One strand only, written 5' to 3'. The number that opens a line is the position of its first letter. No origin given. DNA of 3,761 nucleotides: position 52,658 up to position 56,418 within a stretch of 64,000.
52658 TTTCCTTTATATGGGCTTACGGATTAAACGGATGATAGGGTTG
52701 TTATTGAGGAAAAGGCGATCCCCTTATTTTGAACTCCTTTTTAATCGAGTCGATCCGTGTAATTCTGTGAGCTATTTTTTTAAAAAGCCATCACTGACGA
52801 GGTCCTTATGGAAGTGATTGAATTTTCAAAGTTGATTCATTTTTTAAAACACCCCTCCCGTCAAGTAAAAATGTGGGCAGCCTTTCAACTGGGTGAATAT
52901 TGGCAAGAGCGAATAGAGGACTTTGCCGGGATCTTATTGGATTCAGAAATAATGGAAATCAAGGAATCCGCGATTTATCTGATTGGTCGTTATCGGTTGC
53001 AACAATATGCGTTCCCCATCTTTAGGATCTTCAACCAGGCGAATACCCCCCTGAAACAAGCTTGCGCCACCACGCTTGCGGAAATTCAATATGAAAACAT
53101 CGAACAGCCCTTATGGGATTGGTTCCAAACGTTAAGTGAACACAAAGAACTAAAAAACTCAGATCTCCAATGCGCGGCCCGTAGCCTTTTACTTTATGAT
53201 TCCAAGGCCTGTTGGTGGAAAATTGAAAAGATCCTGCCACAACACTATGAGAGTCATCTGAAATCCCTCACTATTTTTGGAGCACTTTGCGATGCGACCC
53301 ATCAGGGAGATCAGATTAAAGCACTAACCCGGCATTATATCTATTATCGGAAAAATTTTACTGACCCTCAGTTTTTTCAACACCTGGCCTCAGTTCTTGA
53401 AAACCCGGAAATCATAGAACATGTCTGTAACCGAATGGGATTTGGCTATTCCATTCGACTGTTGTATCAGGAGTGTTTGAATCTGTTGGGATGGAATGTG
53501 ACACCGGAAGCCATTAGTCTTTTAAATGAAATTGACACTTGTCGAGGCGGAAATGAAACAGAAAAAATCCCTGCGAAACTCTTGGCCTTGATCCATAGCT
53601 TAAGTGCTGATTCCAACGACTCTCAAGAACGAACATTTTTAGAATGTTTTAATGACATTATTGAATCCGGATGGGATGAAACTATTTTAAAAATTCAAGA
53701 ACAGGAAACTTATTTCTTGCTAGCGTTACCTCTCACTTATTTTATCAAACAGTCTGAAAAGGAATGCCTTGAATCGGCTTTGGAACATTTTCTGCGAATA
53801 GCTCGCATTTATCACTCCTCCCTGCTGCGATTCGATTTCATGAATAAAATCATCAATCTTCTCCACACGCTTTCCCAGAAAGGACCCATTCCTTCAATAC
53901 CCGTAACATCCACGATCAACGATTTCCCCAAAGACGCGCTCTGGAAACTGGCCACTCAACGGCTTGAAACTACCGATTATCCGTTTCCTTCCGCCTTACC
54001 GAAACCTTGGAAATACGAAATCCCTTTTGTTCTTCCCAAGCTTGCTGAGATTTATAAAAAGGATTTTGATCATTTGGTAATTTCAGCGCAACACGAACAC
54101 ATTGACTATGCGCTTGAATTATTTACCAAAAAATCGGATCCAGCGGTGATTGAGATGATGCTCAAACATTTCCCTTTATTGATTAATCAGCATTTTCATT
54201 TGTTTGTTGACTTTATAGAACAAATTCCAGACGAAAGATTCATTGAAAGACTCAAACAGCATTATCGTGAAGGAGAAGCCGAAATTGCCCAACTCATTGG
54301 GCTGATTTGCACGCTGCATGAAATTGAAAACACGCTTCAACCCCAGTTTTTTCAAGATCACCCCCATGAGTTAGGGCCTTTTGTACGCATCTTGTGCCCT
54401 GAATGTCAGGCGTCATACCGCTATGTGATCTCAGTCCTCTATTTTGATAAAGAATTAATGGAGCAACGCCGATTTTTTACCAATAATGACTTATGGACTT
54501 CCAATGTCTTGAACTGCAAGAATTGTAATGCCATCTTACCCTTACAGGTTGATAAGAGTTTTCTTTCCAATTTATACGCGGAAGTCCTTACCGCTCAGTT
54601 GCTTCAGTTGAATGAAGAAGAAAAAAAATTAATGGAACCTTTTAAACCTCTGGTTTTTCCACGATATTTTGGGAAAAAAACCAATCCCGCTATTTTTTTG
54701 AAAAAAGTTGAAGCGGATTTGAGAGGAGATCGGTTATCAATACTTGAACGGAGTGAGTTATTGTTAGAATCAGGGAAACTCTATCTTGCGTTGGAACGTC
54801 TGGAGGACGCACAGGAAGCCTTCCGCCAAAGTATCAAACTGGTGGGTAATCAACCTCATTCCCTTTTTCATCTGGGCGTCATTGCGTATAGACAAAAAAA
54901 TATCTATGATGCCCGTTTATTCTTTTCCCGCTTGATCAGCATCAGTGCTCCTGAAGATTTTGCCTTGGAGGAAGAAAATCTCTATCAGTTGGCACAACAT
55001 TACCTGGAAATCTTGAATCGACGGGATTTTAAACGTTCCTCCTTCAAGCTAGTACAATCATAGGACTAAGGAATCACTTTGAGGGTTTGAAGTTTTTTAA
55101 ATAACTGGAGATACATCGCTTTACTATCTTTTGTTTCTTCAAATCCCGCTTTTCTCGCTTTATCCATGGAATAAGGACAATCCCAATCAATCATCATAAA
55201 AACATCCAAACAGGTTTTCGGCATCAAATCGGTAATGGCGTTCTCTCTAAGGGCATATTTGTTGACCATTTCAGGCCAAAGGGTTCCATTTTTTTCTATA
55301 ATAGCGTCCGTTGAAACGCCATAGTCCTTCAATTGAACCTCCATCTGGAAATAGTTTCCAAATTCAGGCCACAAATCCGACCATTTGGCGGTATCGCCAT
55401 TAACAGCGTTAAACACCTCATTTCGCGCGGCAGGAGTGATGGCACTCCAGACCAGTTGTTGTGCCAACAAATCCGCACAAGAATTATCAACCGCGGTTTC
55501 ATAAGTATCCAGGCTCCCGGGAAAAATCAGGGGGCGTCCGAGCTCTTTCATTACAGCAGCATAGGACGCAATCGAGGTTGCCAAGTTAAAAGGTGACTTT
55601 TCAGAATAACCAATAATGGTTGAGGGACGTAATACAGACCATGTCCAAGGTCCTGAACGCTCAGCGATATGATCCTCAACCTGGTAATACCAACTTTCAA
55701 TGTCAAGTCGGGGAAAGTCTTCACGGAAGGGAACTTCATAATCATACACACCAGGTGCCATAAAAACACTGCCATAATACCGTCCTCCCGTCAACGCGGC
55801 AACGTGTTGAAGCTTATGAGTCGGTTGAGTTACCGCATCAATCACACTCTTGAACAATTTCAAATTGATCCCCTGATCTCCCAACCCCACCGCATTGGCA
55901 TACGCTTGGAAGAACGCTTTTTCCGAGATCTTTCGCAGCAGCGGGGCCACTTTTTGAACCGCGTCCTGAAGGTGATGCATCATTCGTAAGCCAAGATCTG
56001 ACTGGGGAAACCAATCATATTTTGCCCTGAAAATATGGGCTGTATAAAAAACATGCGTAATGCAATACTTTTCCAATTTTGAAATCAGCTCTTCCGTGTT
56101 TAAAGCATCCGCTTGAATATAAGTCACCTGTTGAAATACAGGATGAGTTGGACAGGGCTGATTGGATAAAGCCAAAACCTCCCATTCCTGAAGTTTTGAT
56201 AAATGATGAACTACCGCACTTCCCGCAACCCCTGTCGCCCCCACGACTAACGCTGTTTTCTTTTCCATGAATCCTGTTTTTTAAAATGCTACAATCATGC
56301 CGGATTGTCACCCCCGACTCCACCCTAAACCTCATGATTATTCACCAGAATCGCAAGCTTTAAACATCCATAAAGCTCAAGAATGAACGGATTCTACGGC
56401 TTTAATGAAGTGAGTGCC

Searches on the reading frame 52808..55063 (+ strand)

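Call 16: search_protein_families(library=pfam, proteins=[window:52808-55063:+], max_evalue=0.01)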
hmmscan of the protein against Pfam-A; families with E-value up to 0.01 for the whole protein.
window:52808-55063:+ (751 aa): 5 families
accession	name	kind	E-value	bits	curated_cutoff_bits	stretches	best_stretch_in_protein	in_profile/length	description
PF13432.12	TPR_16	-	2.2e-06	28.4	32.7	1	654-712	2-60/65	Tetratricopeptide repeat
PF07719.23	TPR_2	-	6.5e-06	26.3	27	0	650-678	2-30/34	Tetratricopeptide repeat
PF13181.12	TPR_8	-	0.00022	21.6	25.7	0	651-678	3-30/34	Tetratricopeptide repeat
PF13174.12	TPR_6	-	0.0014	19.6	26.3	0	685-711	2-28/33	Tetratricopeptide repeat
PF00515.34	TPR_1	-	0.0014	18.8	27.8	0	656-678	8-30/34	Tetratricopeptide repeat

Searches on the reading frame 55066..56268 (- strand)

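Call 16: search_protein_families(library=pfam, proteins=[window:55066-56268:-], max_evalue=0.01)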
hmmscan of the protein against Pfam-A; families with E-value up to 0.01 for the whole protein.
window:55066-56268:- (400 aa): 4 families
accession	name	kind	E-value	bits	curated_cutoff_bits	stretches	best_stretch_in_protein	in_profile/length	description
PF22917.2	PRISE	-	1.6e-27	97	27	1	105-400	74-394/394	PRISE-like Rossmann-fold domain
PF01370.27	Epimerase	-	5.2e-06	26.5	20.9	1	6-78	1-73/240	NAD dependent epimerase/dehydratase family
PF05368.20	NmrA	-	0.0038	17.3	27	1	2-55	1-57/298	NmrA-like family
PF13460.12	NAD_binding_10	-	0.0093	16.3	27.2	0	10-69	1-62/184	NAD(P)H-binding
